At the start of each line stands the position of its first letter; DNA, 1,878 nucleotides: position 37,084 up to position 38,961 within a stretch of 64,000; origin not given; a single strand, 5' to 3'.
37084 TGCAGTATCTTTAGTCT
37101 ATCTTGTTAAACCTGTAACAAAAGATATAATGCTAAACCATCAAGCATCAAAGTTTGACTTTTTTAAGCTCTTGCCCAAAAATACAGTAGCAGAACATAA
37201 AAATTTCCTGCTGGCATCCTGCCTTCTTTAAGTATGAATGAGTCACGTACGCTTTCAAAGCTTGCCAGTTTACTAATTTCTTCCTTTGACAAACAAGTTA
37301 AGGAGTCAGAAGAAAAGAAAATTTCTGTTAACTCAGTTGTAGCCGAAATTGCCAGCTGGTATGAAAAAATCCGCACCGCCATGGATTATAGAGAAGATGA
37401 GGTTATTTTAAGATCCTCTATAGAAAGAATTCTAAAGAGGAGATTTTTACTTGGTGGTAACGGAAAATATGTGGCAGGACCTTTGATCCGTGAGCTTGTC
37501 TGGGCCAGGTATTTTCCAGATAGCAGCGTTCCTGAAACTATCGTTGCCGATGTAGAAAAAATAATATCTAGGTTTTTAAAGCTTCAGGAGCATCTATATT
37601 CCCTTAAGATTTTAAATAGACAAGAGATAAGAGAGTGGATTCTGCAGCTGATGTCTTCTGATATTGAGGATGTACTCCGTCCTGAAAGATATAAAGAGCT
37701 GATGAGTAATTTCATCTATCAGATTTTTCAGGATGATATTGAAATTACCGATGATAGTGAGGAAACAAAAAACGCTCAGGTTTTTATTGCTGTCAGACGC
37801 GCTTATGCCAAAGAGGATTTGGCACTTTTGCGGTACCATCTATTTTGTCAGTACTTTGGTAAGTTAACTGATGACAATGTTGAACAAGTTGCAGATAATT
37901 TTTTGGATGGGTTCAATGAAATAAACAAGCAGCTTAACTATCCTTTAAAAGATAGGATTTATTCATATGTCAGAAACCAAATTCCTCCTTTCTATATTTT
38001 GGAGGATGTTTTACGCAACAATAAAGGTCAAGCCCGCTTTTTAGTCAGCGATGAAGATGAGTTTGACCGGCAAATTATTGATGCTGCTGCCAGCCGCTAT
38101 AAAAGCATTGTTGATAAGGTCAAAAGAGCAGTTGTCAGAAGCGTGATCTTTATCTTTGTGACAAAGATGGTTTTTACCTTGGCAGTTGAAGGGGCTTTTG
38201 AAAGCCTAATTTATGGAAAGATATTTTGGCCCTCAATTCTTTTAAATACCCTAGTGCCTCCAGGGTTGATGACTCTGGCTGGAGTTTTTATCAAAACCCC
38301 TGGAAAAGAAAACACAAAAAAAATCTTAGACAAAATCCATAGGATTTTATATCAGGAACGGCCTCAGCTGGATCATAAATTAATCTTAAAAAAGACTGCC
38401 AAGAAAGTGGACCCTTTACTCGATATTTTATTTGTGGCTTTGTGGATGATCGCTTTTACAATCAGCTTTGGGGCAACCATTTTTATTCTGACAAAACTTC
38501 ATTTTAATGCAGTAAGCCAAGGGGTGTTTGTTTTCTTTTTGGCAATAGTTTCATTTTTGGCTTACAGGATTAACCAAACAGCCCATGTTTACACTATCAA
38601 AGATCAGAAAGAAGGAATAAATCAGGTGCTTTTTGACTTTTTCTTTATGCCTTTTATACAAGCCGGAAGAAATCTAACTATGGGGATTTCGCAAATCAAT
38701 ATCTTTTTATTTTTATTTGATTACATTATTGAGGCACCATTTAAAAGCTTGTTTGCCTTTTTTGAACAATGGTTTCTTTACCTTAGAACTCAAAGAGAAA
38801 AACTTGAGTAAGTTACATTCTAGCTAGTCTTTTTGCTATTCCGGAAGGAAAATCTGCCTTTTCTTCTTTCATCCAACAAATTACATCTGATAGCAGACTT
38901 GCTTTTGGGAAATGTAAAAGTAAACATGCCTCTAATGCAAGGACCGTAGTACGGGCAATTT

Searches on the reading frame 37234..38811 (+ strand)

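Call 45: search_protein_families(library=pfam, proteins=[window:37234-38811:+], max_evalue=0.001)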
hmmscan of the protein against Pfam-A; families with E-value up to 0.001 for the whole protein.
window:37234-38811:+ (525 aa): 0 families

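Call 110: search_protein_families(library=pfam, proteins=[window:37234-38811:+], max_evalue=0.1)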
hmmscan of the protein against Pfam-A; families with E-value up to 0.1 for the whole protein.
window:37234-38811:+ (525 aa): 1 family
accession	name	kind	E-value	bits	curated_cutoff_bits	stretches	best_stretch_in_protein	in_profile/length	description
PF15249.11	GLTSCR1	-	0.071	14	28.2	0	198-238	24-69/102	Conserved region of unknown function on GLTSCR protein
